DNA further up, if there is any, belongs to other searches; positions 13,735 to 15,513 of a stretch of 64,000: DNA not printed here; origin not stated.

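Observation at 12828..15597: IS1595-family transposon with intact 24-bp inverted repeats, an 8-bp target duplication and a methylase-HNH passenger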

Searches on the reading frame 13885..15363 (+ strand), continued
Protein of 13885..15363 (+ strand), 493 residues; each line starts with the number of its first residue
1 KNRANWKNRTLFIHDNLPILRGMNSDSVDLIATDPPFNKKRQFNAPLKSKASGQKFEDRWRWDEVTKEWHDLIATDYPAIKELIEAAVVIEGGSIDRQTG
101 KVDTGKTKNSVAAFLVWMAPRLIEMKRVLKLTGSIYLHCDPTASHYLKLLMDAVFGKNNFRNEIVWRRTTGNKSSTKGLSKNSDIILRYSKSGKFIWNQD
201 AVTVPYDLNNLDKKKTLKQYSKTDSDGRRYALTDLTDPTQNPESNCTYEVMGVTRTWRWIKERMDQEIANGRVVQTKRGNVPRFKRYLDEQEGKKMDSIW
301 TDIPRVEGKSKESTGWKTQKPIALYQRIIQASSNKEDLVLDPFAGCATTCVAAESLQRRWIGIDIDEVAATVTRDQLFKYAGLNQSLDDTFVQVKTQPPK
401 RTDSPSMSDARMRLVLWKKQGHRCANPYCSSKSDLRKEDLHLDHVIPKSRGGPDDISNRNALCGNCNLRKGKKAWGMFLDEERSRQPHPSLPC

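Call 37: find_related_loci(query=A1, collection=genome_contigs, flank=6000)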
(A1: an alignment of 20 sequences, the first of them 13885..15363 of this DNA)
Query A1 (493 aa) in genome_contigs; peptide patterns used: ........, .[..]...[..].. (x = any residue, [..] = any of these).
599 stretches matched a pattern (row limit reached: there are more); 593 encode a relative of the query (tblastn E <= 1e-3); the best 80 are kept; 80 distinct loci.
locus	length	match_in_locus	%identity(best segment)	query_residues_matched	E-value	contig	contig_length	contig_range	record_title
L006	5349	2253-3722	57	5-491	0e+0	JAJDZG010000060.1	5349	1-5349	MAG: Dehalococcoidia bacterium isolate jk18x40bins.26 k141_1095758, whole genome shotgun sequence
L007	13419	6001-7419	59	5-488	0e+0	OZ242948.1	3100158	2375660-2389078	MAG: Dehalococcoidia bacterium isolate a0c66c6a-f5ff-452f-b709-ec8565f303fe genome assembly, chromosome: 1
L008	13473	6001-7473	56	4-491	0e+0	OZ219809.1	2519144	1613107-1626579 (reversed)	MAG: Paracoccaceae bacterium isolate e121fc68-17be-4000-b8c3-be365e4aa48a genome assembly, chromosome: 1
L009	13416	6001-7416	58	5-488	0e+0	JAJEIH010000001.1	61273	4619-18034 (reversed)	MAG: Alphaproteobacteria bacterium isolate p16x65bins.40 k141_984469, whole genome shotgun sequence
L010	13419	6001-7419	57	5-490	0e+0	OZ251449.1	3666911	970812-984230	MAG: Alphaproteobacteria bacterium isolate 02c84b84-2ec1-47c2-b806-535ae8168f41 genome assembly, chromosome: 1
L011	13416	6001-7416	58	5-488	0e+0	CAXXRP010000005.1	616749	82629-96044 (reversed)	MAG: Rhodospirillaceae bacterium isolate a46d0196-8eb6-4494-93ff-a1a98756ea8d genome assembly, contig: contig_5, whole g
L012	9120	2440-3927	55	2-491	2e-177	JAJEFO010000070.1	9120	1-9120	MAG: Silicimonas sp. isolate p16x43bins.5 k141_494740, whole genome shotgun sequence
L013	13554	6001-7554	51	5-491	8e-162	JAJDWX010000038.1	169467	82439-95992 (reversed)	MAG: Rhodothermales bacterium isolate jk18x25bins.61 k141_10222, whole genome shotgun sequence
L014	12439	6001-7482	51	8-491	1e-160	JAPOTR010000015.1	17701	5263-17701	MAG: Cyanobacteria bacterium MAG CAR3_bin_5 NODE_1027_length_17701_cov_30.7865, whole genome shotgun sequence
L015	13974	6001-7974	50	5-481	7e-147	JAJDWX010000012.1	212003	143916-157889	MAG: Rhodothermales bacterium isolate jk18x25bins.61 k141_225380, whole genome shotgun sequence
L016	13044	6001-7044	56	8-370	6e-129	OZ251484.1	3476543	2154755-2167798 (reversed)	MAG: Dehalococcoidia bacterium isolate ef173376-b59c-4e26-81a4-37713676cc5d genome assembly, chromosome: 1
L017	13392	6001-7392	45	5-467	6e-122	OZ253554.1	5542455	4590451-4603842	MAG: Terriglobia bacterium isolate 396977cd-f3bc-4a7a-a902-c7514da379ca genome assembly, chromosome: 1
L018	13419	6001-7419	58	5-488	0e+0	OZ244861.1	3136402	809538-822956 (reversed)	MAG: Dehalococcoidia bacterium isolate c89b5861-ddb0-43db-8093-953e815e1e37 genome assembly, chromosome: 1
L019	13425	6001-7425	44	5-470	2e-120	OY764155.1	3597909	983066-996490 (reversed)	MAG: Dehalococcoidia bacterium isolate 8f8fc053-1767-4988-ba26-2aa978362f9c genome assembly, chromosome: 1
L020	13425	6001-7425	43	5-470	6e-117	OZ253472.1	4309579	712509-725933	MAG: Dehalococcoidia bacterium isolate 530a8394-237e-405c-b316-5e5b388c5070 genome assembly, chromosome: 1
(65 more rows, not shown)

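Call 40: search_protein_families(library=padloc, proteins=[window:13885-15363:+], max_evalue=0.01)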
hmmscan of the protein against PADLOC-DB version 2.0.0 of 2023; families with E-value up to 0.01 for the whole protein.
window:13885-15363:+ (493 aa): 83 families (the best 25 are shown)
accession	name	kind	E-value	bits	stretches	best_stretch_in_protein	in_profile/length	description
PDLC03354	MTase_II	-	2.3e-58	196.2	1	112-379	127-384/425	Type II methyltransferase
PDLC03339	MTase_II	-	4.4e-51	171.9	3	287-377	182-271/399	Type II methyltransferase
PDLC03300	MTase_II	-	7.9e-43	144.6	2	99-206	71-179/302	Type II methyltransferase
PDLC03644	MTase_III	-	3.3e-41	139.6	1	105-377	100-393/542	Type III methyltransferase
PDLC03371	MTase_II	-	1.4e-39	134.3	2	265-377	150-252/260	Type II methyltransferase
PDLC03638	MTase_III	-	4.5e-38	129.1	1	112-379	429-679/816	Type III methyltransferase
PDLC03299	MTase_II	-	5.1e-38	129.2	3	292-376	173-256/296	Type II methyltransferase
PDLC03641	MTase_III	-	1.9e-36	123.9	1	104-370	174-451/657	Type III methyltransferase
PDLC03636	MTase_III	-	1.7e-33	114.2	1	114-379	96-407/575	Type III methyltransferase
PDLC03634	MTase_III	-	4.5e-32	109.7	1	112-371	171-450/621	Type III methyltransferase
PDLC03635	MTase_III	-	8.8e-30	102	1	109-378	263-573/708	Type III methyltransferase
PDLC03633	MTase_III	-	1.5e-26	91.2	2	295-379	276-355/616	Type III methyltransferase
PDLC03265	MTase_II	-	1.8e-25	88.1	2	113-370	72-321/333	Type II methyltransferase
PDLC03387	MTase_II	-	2.5e-24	83.9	2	160-377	142-275/289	Type II methyltransferase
PDLC03320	MTase_II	-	1.1e-23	81.9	2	297-384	195-281/289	Type II methyltransferase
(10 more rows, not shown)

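Call 41: search_solved_structures(query=window:13885-15363:+, max_evalue=0.001, show_alignments=1)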
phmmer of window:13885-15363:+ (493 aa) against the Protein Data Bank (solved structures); distinct sequences matched with E-value up to 0.001: 16.
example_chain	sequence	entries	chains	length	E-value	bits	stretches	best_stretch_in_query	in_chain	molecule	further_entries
1g60_A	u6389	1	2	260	3.9e-15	58.8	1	278-366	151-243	Adenine-specific Methyltransferase MboIIA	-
9c3u_A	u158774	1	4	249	4.4e-12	48.7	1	297-375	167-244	Methyltransferase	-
8urk_A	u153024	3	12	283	5.8e-12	48.3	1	297-376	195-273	Methyltransferase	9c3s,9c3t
5hek_A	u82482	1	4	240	2e-11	46.6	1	304-367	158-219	Adenine specific DNA methyltransferase (DpnA)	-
5hfj_A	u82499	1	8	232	2e-11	46.5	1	304-367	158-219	Adenine specific DNA methyltransferase (DpnA)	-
1nw8_A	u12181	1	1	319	1e-09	41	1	291-359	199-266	MODIFICATION METHYLASE RSRI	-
1eg2_A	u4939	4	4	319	1e-09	40.9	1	291-359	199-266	MODIFICATION METHYLASE RSRI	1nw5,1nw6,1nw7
6k0w_B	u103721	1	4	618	1.2e-09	40.7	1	107-356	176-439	Adenine specific DNA methyltransferase (Mod)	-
6pbd_A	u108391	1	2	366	1.4e-09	40.5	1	296-366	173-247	Modification methylase CcrMI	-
4zcf_A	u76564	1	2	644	2.3e-09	39.8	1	104-194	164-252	Restriction endonuclease EcoP15I, modification subunit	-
8s9n_A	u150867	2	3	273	1.7e-08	36.9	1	321-367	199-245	DNA cytosine-N4 methyltransferase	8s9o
8s9m_A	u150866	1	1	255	1.9e-08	36.8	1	321-367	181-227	DNA cytosine-N4 methyltransferase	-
7dsu_A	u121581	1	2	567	2.8e-07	32.9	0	111-161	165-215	Mbo45V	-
2zie_A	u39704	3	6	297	1.6e-06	30.4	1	295-375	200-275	Putative modification methylase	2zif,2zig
6me0_C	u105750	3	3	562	6.2e-05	25.2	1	402-468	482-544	Maturase reverse transcriptase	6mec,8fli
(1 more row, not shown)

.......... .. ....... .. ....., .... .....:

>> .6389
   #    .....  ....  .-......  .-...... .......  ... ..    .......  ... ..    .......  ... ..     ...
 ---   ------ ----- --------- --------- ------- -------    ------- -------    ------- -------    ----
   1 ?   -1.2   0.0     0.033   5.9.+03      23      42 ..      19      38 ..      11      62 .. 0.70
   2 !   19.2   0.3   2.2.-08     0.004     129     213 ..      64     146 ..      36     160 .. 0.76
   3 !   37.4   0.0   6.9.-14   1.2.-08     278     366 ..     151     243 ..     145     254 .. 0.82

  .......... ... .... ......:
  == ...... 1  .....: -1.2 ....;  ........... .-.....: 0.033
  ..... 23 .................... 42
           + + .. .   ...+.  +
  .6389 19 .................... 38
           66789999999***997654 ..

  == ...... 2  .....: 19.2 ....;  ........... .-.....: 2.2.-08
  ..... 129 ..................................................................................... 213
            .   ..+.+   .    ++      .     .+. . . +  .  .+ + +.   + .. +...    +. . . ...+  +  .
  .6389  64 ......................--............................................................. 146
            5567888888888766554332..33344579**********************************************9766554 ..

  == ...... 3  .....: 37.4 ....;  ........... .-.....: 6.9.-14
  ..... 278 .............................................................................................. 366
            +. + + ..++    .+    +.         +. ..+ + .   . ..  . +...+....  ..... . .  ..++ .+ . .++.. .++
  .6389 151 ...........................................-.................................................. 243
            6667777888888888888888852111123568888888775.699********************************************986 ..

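Call 43: find_related_loci(query=window:13885-15363:+, collection=metagenome_contigs, flank=5000)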
Query window:13885-15363:+ (493 aa) in metagenome_contigs; peptide patterns used: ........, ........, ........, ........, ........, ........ (x = any residue, [..] = any of these).
79 stretches matched a pattern; 14 encode a relative of the query (tblastn E <= 1e-3); 14 distinct loci.
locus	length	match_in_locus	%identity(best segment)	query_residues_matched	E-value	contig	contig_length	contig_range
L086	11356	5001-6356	38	5-474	1e-86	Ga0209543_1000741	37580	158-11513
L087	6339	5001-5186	47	318-379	4e-14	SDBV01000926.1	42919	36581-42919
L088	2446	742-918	44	319-377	9e-13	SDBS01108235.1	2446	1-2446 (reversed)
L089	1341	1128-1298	53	318-374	8e-12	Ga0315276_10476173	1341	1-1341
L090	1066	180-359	48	318-377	1e-11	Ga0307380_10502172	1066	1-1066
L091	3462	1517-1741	41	305-379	5e-11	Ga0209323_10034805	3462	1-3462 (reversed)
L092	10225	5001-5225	41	305-379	5e-11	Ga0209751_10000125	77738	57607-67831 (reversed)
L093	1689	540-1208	24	160-377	1e-9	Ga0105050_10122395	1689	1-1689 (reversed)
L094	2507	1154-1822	23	160-377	2e-9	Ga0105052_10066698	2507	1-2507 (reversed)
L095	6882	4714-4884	46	321-377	8e-9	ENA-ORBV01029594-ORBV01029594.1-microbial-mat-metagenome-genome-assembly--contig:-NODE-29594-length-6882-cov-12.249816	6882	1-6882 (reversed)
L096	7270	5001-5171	46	321-377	8e-9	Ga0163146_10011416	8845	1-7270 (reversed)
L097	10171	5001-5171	46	321-377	9e-9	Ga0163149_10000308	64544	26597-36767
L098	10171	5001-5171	46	321-377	2e-8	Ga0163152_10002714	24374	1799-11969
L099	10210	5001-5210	39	293-367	1e-7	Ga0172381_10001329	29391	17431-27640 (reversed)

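Call 63: search_dna_similar(query=window:13885-15363:+, collection=plasmids, mode=protein, max_rows=15)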
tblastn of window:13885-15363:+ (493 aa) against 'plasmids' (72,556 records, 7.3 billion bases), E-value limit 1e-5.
Records with a match: 648; places in all: 661; records where one place covers at least 80% of the query: 0.
Best place of each record, by identity: <60% 648.
By first word of the organism name: Burkholderia 117; Escherichia 80; Acinetobacter 56; Salmonella 30; Pantoea 27; Enterococcus 25; Klebsiella 23; Bacillus 18; Vibrio 13; Lactiplantibacillus 12; and 111 more.
By predicted mobility (MOB-suite, as given by PLSDB): non-mobilizable 285; conjugative 203; mobilizable 160.
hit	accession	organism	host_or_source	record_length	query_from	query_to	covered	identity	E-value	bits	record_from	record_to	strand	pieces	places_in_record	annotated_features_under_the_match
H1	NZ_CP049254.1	Microbacterium amylolyticum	cell culture,soil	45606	7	384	77%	45.4%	4e-94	320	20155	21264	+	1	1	DNA methyltransferase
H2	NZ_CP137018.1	Sinorhizobium fredii GR64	Phaseolus vulgaris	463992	25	387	70%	40.6%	3e-60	258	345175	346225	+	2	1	site-specific DNA-methyltransferase | DNA methyltransferase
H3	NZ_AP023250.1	Mesorhizobium sp. 131-2-5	Lotus japonicus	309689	11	382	75%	37.5%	8e-62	226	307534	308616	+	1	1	site-specific DNA-methyltransferase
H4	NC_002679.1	Mesorhizobium japonicum MAFF 303099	-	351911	11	382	75%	37.5%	8e-62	226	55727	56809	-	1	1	site-specific DNA-methyltransferase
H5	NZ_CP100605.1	Bradyrhizobium sp. Ash2021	-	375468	11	387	76%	36.4%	1e-51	196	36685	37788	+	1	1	DNA methyltransferase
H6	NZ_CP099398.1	Rhizobium sp. Pop5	Phaseolus vulgaris,Cell culture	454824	11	377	74%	36.3%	3e-64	233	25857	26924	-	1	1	DNA methyltransferase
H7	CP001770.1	Spirosoma linguale DSM 74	-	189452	6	397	80%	33.5%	1e-50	193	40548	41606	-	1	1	DNA methylase N-4/N-6 domain protein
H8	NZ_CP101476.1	Cellulosimicrobium cellulans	water,poultry farm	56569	5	382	77%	34.5%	5e-59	218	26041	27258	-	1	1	DNA methyltransferase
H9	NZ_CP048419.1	Sphingomonas insulae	Cell,soil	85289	20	378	73%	35.9%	1e-55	208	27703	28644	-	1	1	site-specific DNA-methyltransferase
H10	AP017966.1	Candidatus Megaera polyxenophila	-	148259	11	398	79%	32.9%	1e-49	190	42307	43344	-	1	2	adenine specific DNA methylase Mod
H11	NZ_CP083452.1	Comamonas odontotermitis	cell culture,cucumber rhizosphere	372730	15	378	74%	32.2%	4e-36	150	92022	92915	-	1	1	site-specific DNA-methyltransferase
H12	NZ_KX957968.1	Vibrio alginolyticus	shrimip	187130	6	377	75%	29.7%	2e-37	154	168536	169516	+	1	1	site-specific DNA-methyltransferase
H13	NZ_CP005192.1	Sphingobium sp. MI1205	-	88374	11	378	75%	29.8%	2e-38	157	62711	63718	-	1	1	site-specific DNA-methyltransferase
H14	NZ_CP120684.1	Tunicatimonas pelagia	animal_env,cell culture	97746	6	381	76%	29.1%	1e-39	160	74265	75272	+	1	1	site-specific DNA-methyltransferase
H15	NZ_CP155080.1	Mucilaginibacter sp. PAMB04168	Malus domestica,cell culture,leaf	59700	19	369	71%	29.3%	1e-19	100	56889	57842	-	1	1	site-specific DNA-methyltransferase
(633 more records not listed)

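Call 64: search_dna_similar(query=window:13885-15363:+, collection=phages, mode=protein, max_rows=15)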
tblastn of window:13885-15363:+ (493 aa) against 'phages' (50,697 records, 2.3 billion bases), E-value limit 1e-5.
Records with a match: 229; places in all: 255; records where one place covers at least 80% of the query: 1.
Best place of each record, by identity: <60% 229.
By first word of the organism name: Staphylococcus 51; Campylobacter 40; Streptomyces 22; Flavobacterium 16; Escherichia 15; Lactococcus 10; Bacteriophage 9; Pseudoalteromonas 8; Mycobacterium 5; Tenacibaculum 4; and 29 more.
By host as written in the record: - 37; Staphylococcus aureus 23; Streptomyces lividans JI 1326 15; Campylobacter jejuni 15; Campylobacter jejuni NCTC12662 14; Lactococcus lactis 10; Flavobacterium sp. LMO6 9; Flavobacterium sp. LMO9 7; and 58 more.
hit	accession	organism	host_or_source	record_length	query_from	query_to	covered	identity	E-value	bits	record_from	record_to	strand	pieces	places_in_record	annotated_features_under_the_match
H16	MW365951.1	Streptomyces phage Hippo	Streptomyces lividans JI 1326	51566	1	377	76%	47.5%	2e-98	330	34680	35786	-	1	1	48: methyltransferase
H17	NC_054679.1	Streptomyces phage Werner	Streptomyces lividans JI 1326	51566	1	377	76%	47.5%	2e-98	330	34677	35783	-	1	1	48: DNA methyltransferase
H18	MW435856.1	Streptomyces phage Werner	Streptomyces lividans JI 1326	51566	1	377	76%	47.5%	2e-98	330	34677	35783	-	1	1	48: methyltransferase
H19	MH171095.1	Streptomyces phage Maneekul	Streptomyces xanthochromogenes NRRL ...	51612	1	377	76%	43.7%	1e-89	305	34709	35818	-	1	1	48: DNA methylase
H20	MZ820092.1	Streptomyces phage SarahRose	Streptomyces lividans JI 1326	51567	1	377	76%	43.7%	2e-89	304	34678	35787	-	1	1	48: DNA methylase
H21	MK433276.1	Streptomyces phage Asten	Streptomyces griseus ATCC 10137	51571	1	377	76%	43.4%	1e-89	305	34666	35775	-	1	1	48: DNA methylase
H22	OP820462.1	Streptomyces phage TagePhighter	Streptomyces lividans JI 1326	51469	1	377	76%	42.9%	1e-87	299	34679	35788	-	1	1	50: DNA methyltransferase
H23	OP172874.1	Mycobacterium phage Mask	Mycobacterium smegmatis mc#155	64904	11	377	74%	43.3%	2e-85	293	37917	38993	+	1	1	42: DNA methyltransferase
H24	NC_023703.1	Mycobacterium phage Dori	Mycobacterium smegmatis mc2 155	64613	11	377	74%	42.7%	1e-84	290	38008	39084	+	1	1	42: DNA methyltransferase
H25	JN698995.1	Mycobacterium phage Dori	Mycobacterium smegmatis mc2 155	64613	11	377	74%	42.7%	1e-84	290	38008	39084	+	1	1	42: DNA methylase N-4/N-6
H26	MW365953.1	Streptomyces phage Dwayne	Streptomyces lividans JI 1326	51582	1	377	76%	40.7%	4e-81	280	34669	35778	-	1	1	48: DNA methylase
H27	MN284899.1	Streptomyces phage Whatever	Streptomyces lividans JI 1326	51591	1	377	76%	40.7%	4e-81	280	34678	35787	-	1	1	48: DNA methylase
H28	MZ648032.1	Streptomyces phage Chucky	Streptomyces lividans JI 1326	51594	1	377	76%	40.7%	4e-81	280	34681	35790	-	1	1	48: DNA methylase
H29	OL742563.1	Streptomyces phage Snorlax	Streptomyces lividans JI 1326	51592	1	377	76%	40.7%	4e-81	280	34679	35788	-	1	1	48: DNA methylase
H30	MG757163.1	Streptomyces phage OzzyJ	Streptomyces lividans JI1326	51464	7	377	75%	40.8%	2e-74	261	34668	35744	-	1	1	DNA methylase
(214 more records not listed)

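Call 81: find_encoding_contigs(protein=P0004, flank=4000, max_places=4)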
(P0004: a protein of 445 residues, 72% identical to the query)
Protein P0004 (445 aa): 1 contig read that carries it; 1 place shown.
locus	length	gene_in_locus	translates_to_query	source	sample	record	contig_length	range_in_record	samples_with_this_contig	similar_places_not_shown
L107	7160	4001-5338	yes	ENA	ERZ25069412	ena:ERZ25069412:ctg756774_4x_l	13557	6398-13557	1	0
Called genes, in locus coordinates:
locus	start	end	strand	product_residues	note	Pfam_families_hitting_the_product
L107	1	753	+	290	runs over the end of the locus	PF28083:QatB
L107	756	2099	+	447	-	-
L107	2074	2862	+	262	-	PF01026:TatD_DNase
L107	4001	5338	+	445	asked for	PF01555:N6_N4_Mtase, PF01844:HNH, PF14279:HNH_5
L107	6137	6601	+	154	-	-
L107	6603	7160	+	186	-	?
